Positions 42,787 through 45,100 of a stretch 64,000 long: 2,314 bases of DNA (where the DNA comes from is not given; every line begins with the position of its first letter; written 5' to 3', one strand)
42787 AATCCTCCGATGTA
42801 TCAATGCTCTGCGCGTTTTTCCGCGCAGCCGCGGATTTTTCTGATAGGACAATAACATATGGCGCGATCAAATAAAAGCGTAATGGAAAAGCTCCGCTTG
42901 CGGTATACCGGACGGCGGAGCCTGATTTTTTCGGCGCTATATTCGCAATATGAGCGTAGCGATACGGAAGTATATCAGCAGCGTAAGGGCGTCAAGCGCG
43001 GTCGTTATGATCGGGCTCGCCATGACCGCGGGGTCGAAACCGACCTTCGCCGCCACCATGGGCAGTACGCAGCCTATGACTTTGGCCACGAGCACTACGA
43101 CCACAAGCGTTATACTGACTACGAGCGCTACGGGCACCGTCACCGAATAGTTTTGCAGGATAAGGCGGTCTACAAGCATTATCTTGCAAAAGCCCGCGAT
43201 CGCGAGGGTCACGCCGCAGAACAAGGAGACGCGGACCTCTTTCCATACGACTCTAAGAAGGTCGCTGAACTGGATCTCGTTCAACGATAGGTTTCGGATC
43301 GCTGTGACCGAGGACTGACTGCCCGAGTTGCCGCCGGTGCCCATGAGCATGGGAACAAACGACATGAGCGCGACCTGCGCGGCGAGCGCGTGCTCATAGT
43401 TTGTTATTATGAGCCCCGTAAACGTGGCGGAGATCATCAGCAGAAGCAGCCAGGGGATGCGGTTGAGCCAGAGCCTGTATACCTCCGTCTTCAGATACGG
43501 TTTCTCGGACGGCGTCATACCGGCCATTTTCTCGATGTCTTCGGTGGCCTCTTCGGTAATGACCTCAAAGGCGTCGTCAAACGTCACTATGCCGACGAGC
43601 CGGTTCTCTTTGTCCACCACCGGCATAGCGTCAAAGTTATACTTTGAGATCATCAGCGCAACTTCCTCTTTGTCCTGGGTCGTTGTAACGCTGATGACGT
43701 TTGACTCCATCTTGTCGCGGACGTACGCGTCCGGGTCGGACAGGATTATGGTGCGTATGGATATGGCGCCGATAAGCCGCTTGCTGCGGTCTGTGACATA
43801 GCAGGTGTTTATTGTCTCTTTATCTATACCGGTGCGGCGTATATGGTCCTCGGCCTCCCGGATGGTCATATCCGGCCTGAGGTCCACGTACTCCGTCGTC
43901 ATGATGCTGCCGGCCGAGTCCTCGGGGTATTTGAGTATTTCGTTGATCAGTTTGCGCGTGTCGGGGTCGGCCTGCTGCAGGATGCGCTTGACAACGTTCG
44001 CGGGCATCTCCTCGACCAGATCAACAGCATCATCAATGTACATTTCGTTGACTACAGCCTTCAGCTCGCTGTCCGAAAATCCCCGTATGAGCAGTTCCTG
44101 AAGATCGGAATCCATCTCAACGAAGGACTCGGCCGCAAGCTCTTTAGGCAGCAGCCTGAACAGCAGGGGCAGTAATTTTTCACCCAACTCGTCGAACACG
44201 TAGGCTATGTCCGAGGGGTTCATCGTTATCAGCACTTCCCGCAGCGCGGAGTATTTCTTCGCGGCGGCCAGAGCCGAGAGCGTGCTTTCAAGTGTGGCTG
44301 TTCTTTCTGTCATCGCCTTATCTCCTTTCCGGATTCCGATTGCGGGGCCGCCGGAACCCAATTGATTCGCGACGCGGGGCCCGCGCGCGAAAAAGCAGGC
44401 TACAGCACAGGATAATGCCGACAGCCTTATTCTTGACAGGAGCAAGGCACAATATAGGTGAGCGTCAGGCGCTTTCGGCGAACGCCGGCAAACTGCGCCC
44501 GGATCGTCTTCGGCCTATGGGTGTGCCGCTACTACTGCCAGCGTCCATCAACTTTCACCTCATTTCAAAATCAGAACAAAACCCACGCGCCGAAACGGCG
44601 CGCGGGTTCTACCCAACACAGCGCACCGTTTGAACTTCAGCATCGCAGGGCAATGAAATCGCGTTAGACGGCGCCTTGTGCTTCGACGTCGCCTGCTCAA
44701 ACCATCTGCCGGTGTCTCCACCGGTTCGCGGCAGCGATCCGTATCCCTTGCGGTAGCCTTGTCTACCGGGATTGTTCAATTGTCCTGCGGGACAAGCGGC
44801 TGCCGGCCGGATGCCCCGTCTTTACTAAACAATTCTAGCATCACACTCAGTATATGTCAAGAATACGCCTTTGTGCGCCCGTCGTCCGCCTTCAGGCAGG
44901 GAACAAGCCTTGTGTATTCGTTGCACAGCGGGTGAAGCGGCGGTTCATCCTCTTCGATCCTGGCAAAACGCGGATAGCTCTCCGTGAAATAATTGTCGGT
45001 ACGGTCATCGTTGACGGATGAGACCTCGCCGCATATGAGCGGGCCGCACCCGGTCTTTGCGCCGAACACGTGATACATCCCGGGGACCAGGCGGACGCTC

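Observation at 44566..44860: Structured non-coding transcript of about 255 nt, bounded by a promoter and a terminator, that I cannot assign to a known RNA family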

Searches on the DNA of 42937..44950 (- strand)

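Call 3: search_rna_families(source=window, start=44250, end=44950, threshold=evalue, max_evalue=10, show_alignments=3)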
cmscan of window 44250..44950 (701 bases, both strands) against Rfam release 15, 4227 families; matches with E-value up to 10: 4.
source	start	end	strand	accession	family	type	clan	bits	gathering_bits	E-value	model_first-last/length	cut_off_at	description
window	44615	44777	-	RF00380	Magnesium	Cis-reg; riboswitch;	-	81.4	44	4.3e-18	1-169/169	no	M-box riboswitch aptamer (ykoK leader)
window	44563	44605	-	RF02401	ClpQY_promoter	Cis-reg;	-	16.4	42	0.52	1-39/57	no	ClpQY promoter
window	44577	44685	-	RF00512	Leu_leader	Cis-reg; leader;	-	14.7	50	3.5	1-148/148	no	Leucine operon leader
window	44444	44500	-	RF00043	Plasmid_R1162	Gene; antisense;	-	14.7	55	9.6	1-75/75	no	R1162-like plasmid antisense RNA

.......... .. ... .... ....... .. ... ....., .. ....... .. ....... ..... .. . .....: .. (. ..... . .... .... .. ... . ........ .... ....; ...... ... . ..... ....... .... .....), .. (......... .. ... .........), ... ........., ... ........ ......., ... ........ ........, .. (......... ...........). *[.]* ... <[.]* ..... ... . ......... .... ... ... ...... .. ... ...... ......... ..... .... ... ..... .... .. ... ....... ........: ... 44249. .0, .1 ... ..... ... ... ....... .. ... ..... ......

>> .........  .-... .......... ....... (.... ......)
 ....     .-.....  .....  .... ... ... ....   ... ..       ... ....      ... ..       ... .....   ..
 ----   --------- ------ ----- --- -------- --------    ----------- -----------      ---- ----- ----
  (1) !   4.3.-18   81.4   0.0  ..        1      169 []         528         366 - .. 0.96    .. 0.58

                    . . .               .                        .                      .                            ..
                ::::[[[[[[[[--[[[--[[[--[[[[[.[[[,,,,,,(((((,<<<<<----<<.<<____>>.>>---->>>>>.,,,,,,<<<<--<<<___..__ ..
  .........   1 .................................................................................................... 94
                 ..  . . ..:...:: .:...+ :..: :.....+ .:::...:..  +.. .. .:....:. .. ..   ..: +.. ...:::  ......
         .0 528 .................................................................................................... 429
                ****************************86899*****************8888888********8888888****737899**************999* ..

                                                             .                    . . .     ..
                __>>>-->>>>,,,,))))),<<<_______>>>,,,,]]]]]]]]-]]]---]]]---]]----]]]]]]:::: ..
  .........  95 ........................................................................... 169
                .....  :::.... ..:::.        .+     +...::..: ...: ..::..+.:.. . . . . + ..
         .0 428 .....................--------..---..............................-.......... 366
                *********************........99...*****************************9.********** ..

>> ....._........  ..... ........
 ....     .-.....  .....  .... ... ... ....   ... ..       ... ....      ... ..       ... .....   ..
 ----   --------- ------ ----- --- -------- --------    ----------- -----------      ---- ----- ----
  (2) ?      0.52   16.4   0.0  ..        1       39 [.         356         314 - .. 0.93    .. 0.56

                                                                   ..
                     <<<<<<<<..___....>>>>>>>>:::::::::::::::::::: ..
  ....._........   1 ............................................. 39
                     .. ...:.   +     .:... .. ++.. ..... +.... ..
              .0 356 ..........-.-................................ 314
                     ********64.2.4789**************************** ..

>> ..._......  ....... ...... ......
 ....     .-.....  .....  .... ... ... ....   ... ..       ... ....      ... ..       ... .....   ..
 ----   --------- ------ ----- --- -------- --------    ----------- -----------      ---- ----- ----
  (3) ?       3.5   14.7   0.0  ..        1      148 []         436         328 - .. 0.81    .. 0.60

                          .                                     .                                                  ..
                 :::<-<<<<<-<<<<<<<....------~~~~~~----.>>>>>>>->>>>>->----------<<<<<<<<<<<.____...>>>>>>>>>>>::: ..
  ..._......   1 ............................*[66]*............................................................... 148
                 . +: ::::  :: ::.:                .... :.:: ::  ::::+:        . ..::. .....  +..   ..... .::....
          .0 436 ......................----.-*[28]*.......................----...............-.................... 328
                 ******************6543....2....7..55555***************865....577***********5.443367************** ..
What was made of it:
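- Closest known: Salmonella mgtA leader. Different: There is no Rfam Mg_sensor hit (call 3).
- The downstream leader has no M-box match even at E<=10 (call 3).
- Tried and rejected: Second M-box or other known RNA in 44250-44614. cmscan at E<=10 gave only noise (ClpQY_promoter 16 bits, Leu_leader 15 bits, R1162 15 bits, all far below threshold; call 3).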

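Call 11: search_rna_families(sources=[L001, L002, L003, L004, L006, L007, L009, L010, L011, L013, L014, L015, L018, L019, L020, L022, L023, L024, L026, L076], threshold=gathering)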
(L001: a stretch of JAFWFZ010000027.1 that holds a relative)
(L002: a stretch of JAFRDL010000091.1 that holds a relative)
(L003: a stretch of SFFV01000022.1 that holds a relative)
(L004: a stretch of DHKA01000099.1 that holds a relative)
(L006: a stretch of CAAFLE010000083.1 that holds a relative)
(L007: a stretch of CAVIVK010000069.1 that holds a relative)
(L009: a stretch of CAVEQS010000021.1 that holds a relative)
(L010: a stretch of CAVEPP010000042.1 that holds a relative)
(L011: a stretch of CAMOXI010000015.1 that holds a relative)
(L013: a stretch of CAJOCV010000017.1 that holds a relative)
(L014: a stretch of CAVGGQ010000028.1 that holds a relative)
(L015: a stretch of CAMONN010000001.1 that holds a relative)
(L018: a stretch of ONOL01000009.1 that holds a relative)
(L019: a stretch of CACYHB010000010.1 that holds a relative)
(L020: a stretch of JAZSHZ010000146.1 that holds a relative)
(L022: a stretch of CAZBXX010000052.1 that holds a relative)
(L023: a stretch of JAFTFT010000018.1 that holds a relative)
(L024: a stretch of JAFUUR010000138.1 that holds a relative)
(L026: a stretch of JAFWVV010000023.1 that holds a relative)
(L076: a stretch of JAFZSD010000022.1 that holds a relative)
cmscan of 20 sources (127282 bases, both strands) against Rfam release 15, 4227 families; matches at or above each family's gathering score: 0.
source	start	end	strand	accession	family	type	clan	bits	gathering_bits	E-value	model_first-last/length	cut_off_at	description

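Call 15: search_rna_families(sources=[L055, L066, L045, L021, L027, L028, L029, L031, L032, L033, L035, L036, L037, L038, L039, L040, L041, L042, L043, L044], threshold=gathering)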
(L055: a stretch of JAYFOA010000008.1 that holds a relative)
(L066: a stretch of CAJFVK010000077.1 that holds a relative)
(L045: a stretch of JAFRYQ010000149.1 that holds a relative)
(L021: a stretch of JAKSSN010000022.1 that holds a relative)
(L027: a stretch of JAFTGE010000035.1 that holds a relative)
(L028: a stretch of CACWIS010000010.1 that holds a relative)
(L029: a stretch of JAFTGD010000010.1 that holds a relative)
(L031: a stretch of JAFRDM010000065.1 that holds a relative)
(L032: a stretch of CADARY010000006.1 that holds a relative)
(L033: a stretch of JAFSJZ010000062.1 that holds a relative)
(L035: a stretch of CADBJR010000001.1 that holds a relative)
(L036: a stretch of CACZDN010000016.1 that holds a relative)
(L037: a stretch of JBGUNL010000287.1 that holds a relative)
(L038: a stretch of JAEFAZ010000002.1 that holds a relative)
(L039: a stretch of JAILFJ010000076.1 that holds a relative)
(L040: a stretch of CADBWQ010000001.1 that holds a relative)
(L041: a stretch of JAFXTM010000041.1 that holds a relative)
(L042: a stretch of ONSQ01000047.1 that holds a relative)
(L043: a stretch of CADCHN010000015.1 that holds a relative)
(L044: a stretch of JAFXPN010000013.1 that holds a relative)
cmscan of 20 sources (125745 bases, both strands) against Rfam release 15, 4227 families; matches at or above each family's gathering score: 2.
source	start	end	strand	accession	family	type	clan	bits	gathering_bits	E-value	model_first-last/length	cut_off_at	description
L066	2135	2296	+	RF00380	Magnesium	Cis-reg; riboswitch;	-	93.5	44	5.1e-19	1-169/169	no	M-box riboswitch aptamer (ykoK leader)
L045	2165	2324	+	RF00380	Magnesium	Cis-reg; riboswitch;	-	84.1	44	1.6e-16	1-169/169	no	M-box riboswitch aptamer (ykoK leader)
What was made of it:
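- An independent RNAalifold run on this copy plus two homologues (L066 at 93.5 bits, L045 at 84.1 bits; call 15) recovers P1-P5.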

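Call 16: search_rna_families(sources=[L046, L047, L049, L050, L052, L054, L056, L057, L059, L060, L061, L062, L063, L065, L067, L068, L069, L072, L073, L074], threshold=gathering)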
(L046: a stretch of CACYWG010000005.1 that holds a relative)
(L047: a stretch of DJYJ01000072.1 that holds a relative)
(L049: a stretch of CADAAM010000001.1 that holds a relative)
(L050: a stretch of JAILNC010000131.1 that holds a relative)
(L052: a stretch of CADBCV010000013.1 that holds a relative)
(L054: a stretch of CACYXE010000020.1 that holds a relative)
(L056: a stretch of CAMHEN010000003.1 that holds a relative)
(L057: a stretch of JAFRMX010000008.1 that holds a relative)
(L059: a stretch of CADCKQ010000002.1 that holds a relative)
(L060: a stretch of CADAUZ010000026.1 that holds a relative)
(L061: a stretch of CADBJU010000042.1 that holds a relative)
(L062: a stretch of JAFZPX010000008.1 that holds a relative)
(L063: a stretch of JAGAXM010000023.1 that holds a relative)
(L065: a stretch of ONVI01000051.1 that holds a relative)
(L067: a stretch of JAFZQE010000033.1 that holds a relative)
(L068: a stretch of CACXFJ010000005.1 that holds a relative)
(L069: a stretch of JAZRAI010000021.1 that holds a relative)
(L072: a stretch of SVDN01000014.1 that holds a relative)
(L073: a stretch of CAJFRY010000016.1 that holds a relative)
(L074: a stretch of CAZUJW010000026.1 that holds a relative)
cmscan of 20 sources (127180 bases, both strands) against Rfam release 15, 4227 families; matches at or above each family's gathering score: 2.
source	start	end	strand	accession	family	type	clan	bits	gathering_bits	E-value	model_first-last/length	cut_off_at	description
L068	15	85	-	RF00005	tRNA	Gene; tRNA;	CL00001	65.9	29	8.4e-12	1-71/71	no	tRNA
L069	4013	4085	+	RF00005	tRNA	Gene; tRNA;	CL00001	58.8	29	7.4e-10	1-71/71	no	tRNA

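Call 27: build_rna_model(alignment_id=A2, structure=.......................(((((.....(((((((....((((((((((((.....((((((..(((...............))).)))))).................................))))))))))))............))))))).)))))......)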
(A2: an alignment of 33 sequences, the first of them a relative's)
Model R1 built from alignment A2 (33 sequences, 173 columns); structure: as given.
model positions 138; base pairs 33; branch points 0; effective number of sequences 3.06; information 0.59 bits per position. Calibrated on 0.2 Mb of random sequence (short: E-values are rough).
structure used (alignment columns):
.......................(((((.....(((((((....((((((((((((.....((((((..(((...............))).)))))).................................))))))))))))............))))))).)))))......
